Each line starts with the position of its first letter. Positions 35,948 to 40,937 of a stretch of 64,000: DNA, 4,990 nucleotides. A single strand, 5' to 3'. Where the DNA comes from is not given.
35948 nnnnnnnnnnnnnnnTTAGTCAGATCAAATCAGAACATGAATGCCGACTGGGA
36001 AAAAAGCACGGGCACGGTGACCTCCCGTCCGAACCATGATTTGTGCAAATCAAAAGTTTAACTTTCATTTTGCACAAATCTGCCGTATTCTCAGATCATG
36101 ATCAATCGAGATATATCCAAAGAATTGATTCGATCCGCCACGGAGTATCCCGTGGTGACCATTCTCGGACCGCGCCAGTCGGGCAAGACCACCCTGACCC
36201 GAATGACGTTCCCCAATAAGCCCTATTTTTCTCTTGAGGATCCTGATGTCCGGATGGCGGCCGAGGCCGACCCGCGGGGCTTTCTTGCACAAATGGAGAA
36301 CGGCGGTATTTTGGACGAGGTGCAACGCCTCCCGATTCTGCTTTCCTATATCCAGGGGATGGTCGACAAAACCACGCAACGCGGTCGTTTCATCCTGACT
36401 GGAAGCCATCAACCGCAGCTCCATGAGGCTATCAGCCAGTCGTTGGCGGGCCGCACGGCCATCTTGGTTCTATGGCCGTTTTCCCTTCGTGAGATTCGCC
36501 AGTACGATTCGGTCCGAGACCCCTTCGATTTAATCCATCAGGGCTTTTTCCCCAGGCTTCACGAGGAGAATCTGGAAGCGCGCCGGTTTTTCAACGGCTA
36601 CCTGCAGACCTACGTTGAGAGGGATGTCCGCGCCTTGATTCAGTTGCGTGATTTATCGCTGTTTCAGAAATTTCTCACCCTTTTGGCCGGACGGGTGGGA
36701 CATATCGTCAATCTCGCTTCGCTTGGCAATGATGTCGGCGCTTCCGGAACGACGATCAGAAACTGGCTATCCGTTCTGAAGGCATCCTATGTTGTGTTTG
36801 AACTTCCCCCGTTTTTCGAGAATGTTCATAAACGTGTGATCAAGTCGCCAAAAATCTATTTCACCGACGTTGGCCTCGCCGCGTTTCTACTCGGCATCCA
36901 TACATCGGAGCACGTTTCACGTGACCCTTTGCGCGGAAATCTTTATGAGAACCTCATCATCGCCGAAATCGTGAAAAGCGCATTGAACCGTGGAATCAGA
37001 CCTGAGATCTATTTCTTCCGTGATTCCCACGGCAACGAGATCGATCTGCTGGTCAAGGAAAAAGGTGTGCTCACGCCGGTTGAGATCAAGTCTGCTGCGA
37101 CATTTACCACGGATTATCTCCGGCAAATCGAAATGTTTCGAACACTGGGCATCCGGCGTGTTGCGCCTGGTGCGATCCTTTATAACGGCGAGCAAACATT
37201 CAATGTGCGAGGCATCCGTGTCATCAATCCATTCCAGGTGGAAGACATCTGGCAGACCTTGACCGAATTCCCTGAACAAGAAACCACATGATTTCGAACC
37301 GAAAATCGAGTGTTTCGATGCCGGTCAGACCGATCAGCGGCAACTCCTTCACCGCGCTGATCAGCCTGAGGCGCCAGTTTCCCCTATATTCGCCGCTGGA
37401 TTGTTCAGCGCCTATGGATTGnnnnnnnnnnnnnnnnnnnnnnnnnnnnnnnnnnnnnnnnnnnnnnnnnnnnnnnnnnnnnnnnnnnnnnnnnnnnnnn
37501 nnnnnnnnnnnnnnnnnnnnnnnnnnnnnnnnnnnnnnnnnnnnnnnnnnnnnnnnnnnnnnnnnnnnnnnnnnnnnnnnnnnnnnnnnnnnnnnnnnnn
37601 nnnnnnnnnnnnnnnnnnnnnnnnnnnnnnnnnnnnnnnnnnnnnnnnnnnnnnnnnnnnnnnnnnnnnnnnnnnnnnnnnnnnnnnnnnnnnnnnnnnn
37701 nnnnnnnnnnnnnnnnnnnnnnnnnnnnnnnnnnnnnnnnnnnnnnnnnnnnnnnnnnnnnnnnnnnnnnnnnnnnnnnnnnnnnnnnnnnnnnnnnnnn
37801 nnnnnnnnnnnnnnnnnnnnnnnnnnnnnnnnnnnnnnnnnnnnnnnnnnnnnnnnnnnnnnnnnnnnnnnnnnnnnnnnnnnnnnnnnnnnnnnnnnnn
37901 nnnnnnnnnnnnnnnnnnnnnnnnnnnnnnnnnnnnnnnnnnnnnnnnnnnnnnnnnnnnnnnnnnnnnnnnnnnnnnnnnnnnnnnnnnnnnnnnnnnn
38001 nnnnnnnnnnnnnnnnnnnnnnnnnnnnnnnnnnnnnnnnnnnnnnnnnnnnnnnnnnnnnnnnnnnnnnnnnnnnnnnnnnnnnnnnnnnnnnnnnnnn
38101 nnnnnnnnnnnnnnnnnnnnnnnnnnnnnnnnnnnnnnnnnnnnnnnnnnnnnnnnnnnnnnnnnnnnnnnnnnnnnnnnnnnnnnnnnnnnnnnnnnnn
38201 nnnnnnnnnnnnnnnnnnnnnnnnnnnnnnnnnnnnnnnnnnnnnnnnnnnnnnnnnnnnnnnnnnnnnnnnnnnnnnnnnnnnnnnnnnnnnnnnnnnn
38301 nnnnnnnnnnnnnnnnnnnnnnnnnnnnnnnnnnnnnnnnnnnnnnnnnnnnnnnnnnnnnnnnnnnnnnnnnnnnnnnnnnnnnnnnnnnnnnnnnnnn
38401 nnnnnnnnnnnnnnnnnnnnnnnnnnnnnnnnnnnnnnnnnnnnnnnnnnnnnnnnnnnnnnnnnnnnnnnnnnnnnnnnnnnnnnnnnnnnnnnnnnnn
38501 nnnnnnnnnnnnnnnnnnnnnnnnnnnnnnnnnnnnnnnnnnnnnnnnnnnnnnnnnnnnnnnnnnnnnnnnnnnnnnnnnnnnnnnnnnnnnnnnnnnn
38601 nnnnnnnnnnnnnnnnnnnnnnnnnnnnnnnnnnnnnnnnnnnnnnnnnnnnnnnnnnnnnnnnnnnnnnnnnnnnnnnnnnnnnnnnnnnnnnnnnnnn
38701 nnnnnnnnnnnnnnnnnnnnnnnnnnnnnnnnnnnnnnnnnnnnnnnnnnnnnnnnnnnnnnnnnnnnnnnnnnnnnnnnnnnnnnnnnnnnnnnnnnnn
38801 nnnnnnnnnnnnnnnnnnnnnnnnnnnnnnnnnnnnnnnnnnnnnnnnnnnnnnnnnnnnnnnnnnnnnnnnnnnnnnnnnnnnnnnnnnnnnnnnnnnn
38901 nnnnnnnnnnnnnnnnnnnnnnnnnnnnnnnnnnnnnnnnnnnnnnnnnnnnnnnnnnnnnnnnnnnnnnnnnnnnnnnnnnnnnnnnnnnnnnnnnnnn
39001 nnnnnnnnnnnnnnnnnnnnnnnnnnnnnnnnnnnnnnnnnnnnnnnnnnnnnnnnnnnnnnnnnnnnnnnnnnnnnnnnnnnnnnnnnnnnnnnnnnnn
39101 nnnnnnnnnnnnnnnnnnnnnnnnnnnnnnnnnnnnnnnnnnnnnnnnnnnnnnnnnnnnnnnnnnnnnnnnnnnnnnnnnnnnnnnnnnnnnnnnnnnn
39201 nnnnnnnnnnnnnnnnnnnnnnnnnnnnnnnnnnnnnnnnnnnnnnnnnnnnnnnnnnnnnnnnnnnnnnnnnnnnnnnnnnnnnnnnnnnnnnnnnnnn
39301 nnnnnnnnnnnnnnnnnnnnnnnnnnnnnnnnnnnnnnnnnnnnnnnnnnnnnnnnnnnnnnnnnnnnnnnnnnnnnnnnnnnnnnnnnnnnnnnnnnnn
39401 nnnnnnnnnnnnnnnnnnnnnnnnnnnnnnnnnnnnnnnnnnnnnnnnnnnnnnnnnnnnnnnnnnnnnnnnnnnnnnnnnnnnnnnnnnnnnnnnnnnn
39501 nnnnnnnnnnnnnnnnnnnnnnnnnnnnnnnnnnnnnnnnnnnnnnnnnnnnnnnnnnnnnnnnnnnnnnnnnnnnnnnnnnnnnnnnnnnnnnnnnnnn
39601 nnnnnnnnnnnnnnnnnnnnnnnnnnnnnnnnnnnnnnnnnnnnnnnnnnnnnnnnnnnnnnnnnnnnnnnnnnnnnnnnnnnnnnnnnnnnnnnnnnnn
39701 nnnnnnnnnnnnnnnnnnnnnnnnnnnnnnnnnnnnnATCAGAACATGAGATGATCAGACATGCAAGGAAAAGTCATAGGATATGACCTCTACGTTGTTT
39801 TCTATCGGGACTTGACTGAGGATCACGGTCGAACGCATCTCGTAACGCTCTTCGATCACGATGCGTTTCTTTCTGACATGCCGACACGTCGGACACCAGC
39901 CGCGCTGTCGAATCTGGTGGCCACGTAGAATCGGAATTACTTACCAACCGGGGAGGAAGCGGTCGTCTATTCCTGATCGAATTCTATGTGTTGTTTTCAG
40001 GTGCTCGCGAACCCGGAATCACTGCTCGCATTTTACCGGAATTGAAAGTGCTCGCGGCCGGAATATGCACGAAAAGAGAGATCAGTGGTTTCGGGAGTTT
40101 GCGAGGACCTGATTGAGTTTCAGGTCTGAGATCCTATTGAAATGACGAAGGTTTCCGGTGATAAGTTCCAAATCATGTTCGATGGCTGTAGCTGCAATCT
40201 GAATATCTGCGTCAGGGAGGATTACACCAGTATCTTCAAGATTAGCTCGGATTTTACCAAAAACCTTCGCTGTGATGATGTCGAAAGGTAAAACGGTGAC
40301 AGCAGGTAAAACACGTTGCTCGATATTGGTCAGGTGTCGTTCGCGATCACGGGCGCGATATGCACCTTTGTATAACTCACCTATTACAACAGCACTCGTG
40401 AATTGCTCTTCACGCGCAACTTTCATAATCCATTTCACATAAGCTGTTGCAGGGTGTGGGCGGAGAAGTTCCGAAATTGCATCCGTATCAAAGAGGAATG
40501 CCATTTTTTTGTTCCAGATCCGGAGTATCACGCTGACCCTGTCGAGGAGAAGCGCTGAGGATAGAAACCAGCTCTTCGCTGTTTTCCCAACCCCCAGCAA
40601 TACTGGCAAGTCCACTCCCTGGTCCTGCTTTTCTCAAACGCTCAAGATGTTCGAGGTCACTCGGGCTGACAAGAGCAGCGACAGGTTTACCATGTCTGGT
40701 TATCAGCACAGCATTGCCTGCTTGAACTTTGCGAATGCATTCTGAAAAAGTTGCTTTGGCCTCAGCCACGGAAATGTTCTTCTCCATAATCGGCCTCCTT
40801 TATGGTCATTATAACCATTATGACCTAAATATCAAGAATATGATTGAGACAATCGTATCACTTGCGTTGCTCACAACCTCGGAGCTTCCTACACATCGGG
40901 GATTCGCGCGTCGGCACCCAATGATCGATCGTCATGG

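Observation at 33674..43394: Three Kelch-propeller paralogs with mosaic, nucleotide-identical blocks, interleaved with an ATPase and a TA module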

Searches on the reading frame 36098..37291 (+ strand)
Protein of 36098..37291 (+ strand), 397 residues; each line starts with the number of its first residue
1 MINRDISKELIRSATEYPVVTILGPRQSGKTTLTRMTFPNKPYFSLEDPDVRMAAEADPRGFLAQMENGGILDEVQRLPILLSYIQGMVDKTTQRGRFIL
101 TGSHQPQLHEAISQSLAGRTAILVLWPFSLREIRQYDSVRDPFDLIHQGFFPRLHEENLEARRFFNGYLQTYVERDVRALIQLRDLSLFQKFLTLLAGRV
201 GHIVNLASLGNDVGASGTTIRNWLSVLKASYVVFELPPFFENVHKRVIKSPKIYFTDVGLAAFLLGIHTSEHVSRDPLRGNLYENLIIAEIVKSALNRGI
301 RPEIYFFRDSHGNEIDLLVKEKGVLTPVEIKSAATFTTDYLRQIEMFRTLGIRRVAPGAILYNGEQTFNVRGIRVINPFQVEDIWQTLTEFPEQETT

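Call 6: search_protein_families(library=pfam, proteins=[window:36098-37291:+], max_evalue=0.01)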
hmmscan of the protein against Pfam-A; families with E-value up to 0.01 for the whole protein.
window:36098-37291:+ (397 aa): 2 families
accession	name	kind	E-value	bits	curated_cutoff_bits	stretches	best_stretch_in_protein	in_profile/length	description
PF13635.12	DUF4143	-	7.2e-47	159.5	28.1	1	174-332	1-159/160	Domain of unknown function (DUF4143)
PF13173.12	AAA_14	-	3.7e-25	88.9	27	1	18-133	3-128/129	AAA domain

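Call 18: search_protein_families(library=ncbifam, proteins=[window:36098-37291:+], max_evalue=0.01)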
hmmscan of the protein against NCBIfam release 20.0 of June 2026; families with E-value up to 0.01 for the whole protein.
window:36098-37291:+ (397 aa): 0 families

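Call 61: search_protein_families(library=padloc, proteins=[window:36098-37291:+], max_evalue=0.001)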
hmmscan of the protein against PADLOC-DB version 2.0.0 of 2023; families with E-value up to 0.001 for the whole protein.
window:36098-37291:+ (397 aa): 7 families
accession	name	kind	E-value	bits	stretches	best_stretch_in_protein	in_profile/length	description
PDLC04790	PDC-S01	-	1.1e-98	328.8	1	1-372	11-407/422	-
PDLC04789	PDC-S01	-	2.6e-60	202.5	1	1-335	1-343/375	-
PDLC04787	PDC-S01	-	3.8e-32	109.6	1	1-377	10-401/412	-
PDLC04791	PDC-S01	-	1e-23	81.7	1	3-343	3-362/395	-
PDLC04788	PDC-S01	-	5.3e-13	46.7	1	161-338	205-388/448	-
PDLC04786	PDC-S01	-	5.7e-13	46.4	1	249-343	304-397/439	-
PDLC04792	PDC-S01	-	4.7e-11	39.9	1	251-337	305-389/452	-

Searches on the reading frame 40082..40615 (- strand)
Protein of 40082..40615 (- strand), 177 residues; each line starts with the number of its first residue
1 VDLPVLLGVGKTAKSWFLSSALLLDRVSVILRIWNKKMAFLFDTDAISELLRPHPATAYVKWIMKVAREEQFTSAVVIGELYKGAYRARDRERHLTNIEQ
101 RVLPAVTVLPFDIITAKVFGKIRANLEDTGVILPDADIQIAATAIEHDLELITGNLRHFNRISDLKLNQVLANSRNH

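Call 6: search_protein_families(library=pfam, proteins=[window:40082-40615:-], max_evalue=0.01)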
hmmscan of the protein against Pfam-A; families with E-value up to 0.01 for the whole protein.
window:40082-40615:- (177 aa): 2 families
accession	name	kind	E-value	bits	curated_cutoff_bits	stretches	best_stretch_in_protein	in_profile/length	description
PF01850.27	PIN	-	1.2e-16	61.9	23.6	1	41-163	2-118/120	PIN domain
PF13470.12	PIN_3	-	0.0026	19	27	1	40-155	2-113/115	PIN domain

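Call 61: search_protein_families(library=padloc, proteins=[window:40082-40615:-], max_evalue=0.001)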
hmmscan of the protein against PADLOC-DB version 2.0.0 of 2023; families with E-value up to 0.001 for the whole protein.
window:40082-40615:- (177 aa): 0 families

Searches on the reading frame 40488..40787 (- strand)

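Call 6: search_protein_families(library=pfam, proteins=[window:40488-40787:-], max_evalue=0.01)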
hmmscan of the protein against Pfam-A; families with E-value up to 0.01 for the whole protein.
window:40488-40787:- (99 aa): 1 family
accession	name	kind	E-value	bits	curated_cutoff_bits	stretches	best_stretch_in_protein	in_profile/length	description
PF02604.26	PhdYeFM_antitox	-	2.3e-13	50.1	29.8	1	2-51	1-51/74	Antitoxin Phd_YefM, type II toxin-antitoxin system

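Call 61: search_protein_families(library=padloc, proteins=[window:40488-40787:-], max_evalue=0.001)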
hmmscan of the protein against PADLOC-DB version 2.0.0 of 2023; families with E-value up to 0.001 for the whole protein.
window:40488-40787:- (99 aa): 0 families
